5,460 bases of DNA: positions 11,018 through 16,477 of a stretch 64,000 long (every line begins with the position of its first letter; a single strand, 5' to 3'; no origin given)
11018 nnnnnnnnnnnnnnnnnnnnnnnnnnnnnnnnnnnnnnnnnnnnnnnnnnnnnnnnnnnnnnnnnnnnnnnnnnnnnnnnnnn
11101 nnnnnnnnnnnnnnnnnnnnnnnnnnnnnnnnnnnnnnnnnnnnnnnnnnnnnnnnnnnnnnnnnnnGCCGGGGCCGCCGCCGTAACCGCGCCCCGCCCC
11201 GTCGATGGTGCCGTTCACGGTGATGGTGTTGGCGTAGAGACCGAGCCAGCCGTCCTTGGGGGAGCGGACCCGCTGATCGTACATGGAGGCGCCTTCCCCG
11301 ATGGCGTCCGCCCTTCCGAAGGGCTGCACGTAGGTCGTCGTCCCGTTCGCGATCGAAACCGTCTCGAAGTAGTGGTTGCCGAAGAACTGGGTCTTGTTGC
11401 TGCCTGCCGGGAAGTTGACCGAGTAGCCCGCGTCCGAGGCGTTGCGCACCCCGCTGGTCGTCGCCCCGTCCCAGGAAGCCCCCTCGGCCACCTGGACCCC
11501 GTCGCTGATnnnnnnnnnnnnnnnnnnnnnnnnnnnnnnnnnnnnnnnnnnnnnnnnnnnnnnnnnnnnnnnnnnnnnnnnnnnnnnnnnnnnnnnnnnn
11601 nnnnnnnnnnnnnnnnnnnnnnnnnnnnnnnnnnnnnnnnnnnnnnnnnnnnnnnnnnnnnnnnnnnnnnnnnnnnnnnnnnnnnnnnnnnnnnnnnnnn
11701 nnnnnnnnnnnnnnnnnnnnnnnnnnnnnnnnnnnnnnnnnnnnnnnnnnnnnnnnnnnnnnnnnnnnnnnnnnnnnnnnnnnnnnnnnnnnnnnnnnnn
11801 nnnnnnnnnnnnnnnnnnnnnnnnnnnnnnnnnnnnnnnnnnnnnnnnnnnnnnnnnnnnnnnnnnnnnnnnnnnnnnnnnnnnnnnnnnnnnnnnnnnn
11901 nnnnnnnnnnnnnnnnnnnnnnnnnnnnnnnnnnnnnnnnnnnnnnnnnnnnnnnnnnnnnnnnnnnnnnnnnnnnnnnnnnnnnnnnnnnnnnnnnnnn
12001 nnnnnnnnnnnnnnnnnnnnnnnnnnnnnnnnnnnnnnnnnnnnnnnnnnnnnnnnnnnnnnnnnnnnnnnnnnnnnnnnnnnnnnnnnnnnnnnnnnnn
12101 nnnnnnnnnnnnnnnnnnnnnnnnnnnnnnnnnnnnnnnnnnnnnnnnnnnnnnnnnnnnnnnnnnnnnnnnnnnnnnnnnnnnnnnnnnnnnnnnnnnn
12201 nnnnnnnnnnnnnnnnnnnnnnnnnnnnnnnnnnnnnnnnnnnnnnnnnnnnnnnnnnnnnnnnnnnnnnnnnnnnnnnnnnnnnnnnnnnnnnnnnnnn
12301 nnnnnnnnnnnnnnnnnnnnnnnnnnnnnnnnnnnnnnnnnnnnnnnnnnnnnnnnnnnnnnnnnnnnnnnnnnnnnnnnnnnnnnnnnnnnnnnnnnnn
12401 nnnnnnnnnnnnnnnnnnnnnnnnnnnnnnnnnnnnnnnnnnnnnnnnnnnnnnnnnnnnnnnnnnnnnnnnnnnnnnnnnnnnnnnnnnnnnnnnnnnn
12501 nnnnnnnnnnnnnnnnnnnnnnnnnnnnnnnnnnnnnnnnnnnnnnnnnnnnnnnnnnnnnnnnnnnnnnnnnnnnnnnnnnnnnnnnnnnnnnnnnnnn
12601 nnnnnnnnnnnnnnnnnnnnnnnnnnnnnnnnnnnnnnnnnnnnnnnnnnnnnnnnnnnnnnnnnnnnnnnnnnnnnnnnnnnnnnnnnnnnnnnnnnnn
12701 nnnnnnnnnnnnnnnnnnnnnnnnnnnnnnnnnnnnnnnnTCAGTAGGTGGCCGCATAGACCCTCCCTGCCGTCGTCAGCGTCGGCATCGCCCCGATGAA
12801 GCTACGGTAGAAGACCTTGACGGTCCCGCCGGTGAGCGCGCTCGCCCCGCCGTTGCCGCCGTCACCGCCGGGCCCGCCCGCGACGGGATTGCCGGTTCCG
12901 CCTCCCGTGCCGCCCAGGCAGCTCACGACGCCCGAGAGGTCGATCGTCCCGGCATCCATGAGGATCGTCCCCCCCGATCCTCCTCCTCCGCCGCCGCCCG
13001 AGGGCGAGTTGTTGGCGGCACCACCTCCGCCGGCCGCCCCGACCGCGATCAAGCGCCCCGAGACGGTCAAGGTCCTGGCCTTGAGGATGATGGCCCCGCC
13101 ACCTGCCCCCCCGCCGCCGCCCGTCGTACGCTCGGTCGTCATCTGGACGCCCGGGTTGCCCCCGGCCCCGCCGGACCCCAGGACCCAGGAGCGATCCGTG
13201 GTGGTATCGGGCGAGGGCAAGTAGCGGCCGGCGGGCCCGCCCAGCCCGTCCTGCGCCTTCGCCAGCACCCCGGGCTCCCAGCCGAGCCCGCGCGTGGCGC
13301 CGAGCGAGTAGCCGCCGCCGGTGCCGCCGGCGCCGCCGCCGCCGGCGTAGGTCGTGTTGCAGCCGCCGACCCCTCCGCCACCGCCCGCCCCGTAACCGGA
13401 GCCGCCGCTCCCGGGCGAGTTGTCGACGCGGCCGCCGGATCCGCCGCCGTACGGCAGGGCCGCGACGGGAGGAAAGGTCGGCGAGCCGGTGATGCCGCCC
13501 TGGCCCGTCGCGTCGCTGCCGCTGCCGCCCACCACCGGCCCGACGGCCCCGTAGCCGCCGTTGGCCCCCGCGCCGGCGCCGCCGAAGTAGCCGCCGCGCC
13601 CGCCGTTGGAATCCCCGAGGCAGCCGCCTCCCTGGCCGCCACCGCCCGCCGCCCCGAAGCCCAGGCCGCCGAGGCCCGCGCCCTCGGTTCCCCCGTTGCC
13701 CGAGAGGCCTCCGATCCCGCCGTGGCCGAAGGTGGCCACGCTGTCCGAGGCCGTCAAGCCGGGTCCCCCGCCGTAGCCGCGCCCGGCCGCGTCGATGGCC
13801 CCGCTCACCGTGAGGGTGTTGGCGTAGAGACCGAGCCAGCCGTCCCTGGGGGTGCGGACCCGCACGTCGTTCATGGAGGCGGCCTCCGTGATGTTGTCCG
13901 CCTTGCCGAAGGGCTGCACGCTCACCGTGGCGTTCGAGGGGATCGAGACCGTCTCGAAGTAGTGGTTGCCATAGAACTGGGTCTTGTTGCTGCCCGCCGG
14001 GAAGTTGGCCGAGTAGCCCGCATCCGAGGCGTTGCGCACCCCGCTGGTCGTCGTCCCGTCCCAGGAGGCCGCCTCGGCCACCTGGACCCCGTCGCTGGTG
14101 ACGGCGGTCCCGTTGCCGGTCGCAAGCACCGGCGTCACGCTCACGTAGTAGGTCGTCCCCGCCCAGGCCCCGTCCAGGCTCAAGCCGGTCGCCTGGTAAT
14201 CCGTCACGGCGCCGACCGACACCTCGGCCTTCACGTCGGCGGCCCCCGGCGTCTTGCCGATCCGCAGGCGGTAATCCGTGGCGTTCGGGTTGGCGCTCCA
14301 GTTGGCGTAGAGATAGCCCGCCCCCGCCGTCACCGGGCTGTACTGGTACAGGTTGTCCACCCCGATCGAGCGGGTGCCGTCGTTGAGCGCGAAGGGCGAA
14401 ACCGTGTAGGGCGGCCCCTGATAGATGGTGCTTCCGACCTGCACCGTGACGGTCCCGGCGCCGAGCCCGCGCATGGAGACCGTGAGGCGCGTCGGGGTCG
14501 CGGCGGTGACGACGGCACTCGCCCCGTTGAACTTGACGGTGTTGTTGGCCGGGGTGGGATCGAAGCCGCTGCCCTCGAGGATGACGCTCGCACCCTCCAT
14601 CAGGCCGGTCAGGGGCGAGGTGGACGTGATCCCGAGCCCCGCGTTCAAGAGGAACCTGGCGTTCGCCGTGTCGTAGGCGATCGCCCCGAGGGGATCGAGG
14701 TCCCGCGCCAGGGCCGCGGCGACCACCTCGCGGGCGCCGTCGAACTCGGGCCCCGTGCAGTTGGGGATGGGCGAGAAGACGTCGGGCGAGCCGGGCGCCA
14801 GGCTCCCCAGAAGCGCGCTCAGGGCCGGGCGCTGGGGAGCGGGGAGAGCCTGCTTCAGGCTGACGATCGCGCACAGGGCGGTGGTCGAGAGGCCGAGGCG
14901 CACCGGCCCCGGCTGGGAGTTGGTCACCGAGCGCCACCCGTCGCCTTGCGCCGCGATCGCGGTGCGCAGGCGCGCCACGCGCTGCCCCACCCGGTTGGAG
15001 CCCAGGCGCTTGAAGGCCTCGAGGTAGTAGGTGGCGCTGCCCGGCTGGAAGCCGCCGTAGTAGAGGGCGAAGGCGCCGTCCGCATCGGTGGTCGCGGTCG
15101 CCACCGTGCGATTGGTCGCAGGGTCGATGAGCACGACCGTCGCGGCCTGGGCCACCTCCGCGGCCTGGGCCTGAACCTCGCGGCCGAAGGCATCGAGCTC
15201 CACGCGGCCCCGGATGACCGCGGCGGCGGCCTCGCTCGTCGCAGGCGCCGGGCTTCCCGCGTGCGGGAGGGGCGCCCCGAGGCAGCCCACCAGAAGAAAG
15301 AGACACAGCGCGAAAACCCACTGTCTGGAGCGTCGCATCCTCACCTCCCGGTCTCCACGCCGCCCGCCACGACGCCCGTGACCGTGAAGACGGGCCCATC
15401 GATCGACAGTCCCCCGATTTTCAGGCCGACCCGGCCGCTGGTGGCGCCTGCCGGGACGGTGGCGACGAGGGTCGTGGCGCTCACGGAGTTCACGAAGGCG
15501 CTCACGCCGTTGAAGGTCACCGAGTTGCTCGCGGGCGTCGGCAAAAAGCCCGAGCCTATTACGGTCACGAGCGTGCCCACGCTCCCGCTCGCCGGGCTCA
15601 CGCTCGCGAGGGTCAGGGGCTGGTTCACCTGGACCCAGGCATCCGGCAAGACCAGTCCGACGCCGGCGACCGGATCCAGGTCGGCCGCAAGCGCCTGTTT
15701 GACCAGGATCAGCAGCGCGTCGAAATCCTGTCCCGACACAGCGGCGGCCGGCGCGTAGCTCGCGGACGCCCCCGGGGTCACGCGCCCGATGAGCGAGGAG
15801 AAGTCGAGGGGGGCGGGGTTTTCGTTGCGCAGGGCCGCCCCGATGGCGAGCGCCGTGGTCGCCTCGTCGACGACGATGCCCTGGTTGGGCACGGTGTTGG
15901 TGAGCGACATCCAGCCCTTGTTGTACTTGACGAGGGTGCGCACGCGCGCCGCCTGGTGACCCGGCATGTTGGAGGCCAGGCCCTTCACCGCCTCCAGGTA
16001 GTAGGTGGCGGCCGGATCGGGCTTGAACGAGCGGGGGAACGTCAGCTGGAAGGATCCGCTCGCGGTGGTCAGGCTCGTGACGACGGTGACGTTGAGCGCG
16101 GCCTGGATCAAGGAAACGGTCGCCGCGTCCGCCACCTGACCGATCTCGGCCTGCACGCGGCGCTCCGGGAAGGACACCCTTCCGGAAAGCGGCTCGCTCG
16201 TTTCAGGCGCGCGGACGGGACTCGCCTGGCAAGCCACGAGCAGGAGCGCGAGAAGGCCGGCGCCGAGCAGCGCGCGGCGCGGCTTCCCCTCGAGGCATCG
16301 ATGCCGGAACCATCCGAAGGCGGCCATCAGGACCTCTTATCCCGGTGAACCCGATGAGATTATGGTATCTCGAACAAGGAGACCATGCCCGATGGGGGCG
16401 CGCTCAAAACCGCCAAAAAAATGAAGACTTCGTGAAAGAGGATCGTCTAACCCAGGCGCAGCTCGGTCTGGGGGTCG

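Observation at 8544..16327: Five-gene lipoprotein operon with two tandem ~868-aa paralogs bearing PGRS-like glycine-rich C-terminal regions, plus a truncated third copy: candidate undescribed surface system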

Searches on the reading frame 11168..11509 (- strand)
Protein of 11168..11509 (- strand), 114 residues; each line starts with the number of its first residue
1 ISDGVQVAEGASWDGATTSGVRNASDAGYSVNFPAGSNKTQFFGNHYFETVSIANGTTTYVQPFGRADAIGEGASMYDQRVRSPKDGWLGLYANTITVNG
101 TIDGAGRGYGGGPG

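Call 71: find_homologous_proteins(query=A4, max_evalue=0.00001)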
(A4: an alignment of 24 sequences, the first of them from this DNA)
Query A4 (24 sequences) (114 aa, profile of the alignment): 1 proteins with E <= 0.00001 among 3723 candidates.
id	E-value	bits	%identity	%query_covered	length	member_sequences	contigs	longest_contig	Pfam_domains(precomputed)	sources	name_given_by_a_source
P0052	1.9e-29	120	40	83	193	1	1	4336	-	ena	-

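Call 107: find_related_loci(query=A4, collection=viral_contigs, flank=5000)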
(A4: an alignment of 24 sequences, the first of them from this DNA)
Query A4 (114 aa) in viral_contigs; peptide patterns used: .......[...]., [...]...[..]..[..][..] (x = any residue, [..] = any of these).
97 stretches matched a pattern, but none encodes a relative of the query by tblastn (E <= 1e-3).

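Call 108: find_related_loci(query=A4, collection=metagenome_contigs, flank=6000)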
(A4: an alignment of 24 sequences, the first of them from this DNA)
Query A4 (114 aa) in metagenome_contigs; peptide patterns used: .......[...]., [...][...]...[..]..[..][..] (x = any residue, [..] = any of these).
600 stretches matched a pattern (row limit reached: there are more); 9 encode a relative of the query (tblastn E <= 1e-3); 9 distinct loci.
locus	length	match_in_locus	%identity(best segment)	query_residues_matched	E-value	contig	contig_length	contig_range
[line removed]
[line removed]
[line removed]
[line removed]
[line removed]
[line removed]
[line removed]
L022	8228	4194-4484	40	2-101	2e-16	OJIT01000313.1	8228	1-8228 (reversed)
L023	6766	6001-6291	40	2-101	2e-16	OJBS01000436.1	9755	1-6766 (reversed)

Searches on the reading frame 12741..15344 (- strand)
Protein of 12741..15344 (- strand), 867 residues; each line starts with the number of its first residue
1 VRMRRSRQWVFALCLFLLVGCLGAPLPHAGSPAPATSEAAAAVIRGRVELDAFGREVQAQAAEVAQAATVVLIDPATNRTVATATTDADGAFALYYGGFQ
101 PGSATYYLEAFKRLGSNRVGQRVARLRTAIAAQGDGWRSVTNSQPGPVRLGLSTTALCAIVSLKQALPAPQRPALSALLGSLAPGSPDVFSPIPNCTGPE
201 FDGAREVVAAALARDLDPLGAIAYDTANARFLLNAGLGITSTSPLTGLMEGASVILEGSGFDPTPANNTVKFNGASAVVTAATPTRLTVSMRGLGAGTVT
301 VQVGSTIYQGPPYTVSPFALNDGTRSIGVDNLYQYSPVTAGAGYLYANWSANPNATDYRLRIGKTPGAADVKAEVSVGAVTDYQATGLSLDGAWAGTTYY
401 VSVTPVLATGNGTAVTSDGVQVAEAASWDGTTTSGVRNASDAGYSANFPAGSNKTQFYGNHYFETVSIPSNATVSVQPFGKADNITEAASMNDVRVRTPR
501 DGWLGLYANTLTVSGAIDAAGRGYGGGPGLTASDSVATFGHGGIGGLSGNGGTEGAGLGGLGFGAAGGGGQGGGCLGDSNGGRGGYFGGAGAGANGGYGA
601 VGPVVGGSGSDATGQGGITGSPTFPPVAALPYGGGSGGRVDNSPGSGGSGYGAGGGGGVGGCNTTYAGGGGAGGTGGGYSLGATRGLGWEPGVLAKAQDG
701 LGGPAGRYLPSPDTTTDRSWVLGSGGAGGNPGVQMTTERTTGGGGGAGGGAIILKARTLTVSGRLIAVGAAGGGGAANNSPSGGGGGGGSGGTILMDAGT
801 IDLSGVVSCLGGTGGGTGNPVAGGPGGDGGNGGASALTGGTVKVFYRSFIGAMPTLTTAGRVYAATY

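Call 3: search_protein_families(library=pfam, proteins=[window:12741-15344:-], max_evalue=1)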
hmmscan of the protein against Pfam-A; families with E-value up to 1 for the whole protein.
window:12741-15344:- (867 aa): 1 family
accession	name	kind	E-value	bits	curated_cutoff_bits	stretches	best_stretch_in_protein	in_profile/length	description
PF01833.30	TIG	-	2.3e-05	24.7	20.9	1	239-304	3-69/84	IPT/TIG domain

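Call 4: search_protein_families(library=ncbifam, proteins=[window:12741-15344:-], max_evalue=1)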
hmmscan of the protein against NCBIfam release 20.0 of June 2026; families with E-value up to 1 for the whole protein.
window:12741-15344:- (867 aa): 2 families
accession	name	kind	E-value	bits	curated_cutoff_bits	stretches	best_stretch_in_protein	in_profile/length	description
NF047769.1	LIC10067_lipo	equivalog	0.0049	16.1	200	1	248-302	56-111/239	LIC10067 family putative lipoprotein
NF040680.1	chromo_anti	equivalog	0.031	14.1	86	1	240-306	25-92/133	enediyne antibiotic chromoprotein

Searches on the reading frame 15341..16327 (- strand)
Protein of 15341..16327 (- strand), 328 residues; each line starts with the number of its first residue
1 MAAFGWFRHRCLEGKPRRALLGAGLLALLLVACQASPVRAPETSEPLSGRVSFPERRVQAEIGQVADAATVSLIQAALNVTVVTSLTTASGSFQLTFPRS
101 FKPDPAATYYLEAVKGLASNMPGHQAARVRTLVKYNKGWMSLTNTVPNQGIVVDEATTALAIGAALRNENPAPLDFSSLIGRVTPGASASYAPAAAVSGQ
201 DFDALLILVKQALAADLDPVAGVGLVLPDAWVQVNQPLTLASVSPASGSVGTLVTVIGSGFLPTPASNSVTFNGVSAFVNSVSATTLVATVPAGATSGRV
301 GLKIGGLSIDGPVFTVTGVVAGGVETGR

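Call 3: search_protein_families(library=pfam, proteins=[window:15341-16327:-], max_evalue=1)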
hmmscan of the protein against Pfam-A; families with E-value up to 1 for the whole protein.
window:15341-16327:- (328 aa): 1 family
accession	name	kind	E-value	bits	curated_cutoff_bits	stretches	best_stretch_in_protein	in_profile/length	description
PF01833.30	TIG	-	6.3e-09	36.1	20.9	1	239-304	2-68/84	IPT/TIG domain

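Call 4: search_protein_families(library=ncbifam, proteins=[window:15341-16327:-], max_evalue=1)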
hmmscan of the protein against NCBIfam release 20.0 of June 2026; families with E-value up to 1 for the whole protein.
window:15341-16327:- (328 aa): 3 families
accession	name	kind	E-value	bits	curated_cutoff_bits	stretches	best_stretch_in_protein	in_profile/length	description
NF047769.1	LIC10067_lipo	equivalog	2.4e-08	33.5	200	1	248-301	56-109/239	LIC10067 family putative lipoprotein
NF058597.1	CoaZ_rpt_PGGG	domain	8.8e-06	25.7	30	1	239-297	4-62/88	choice-of-anchor Z repeating domain-containing protein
TIGR02611.1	TIGR02611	hypoth_equivalog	0.12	12.1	70.6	1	229-276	10-58/121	TIGR02611 family protein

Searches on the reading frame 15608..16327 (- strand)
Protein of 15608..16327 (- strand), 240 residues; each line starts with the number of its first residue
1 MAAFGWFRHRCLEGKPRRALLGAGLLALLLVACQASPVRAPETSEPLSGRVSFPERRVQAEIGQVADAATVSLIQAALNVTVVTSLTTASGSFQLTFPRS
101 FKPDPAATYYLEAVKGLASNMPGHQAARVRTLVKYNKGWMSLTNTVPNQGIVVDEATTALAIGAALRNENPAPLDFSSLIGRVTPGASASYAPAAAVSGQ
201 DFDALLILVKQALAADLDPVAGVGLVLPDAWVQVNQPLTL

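Call 102: search_solved_structures(query=A7, max_evalue=5, show_alignments=1)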
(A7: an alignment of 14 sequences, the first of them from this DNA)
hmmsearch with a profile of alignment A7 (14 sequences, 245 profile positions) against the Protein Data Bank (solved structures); distinct sequences matched with E-value up to 5: 1.
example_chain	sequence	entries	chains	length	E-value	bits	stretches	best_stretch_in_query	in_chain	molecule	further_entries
3utk_A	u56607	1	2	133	0.32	13.8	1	4-71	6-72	Lipoprotein outS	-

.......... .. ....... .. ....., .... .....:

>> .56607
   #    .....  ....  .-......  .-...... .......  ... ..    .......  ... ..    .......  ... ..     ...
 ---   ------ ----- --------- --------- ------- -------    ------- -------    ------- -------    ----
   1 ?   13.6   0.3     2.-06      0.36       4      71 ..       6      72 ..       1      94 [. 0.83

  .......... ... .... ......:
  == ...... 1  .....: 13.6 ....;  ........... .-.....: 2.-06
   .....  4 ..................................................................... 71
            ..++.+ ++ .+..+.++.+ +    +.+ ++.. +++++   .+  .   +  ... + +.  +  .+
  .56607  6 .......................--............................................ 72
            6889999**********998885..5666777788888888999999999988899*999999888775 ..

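Call 106: find_related_loci(query=A8, collection=metagenome_contigs, flank=7000)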
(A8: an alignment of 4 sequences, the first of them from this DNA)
Query A8 (240 aa) in metagenome_contigs; peptide patterns used: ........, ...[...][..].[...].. (x = any residue, [..] = any of these).
62 stretches matched a pattern, but none encodes a relative of the query by tblastn (E <= 1e-3).
